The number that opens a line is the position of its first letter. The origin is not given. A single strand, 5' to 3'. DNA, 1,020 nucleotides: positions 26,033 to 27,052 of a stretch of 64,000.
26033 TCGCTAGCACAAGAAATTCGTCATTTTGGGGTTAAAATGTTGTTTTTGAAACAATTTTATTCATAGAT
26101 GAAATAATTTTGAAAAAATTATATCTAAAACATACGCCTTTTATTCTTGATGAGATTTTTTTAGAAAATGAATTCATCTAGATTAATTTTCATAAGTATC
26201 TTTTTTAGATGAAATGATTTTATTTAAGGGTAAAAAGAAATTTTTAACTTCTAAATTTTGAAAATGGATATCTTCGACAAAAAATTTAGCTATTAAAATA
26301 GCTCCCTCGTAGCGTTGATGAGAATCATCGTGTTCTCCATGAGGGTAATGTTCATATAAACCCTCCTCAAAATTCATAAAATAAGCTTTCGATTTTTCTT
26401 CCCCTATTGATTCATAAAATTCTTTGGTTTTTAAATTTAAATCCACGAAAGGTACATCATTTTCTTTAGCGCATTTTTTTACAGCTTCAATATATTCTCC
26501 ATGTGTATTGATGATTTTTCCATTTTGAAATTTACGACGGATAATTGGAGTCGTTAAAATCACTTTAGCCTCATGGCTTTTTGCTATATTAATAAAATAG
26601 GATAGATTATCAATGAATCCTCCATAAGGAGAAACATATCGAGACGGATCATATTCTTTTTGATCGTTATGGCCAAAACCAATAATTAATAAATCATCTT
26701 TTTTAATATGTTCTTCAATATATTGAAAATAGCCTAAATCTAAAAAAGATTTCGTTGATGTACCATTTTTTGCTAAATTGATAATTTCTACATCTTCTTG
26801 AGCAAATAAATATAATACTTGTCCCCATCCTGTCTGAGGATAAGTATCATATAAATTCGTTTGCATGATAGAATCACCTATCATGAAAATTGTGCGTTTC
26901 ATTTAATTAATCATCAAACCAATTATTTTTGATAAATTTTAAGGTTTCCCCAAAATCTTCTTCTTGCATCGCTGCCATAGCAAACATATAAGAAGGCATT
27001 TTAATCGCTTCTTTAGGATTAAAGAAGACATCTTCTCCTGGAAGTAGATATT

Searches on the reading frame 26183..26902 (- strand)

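Call 83: search_protein_families(library=pfam, proteins=[window:26183-26902:-], max_evalue=0.001)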
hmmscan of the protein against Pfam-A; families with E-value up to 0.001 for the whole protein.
window:26183-26902:- (239 aa): 2 families
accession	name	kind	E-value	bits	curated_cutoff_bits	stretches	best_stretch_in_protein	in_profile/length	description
PF00657.28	Lipase_GDSL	-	1.5e-13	51.9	23.6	1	5-171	1-174/208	GDSL-like Lipase/Acylhydrolase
PF13472.12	Lipase_GDSL_2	-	2.4e-13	51.4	32.9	1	8-159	2-150/178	GDSL-like Lipase/Acylhydrolase family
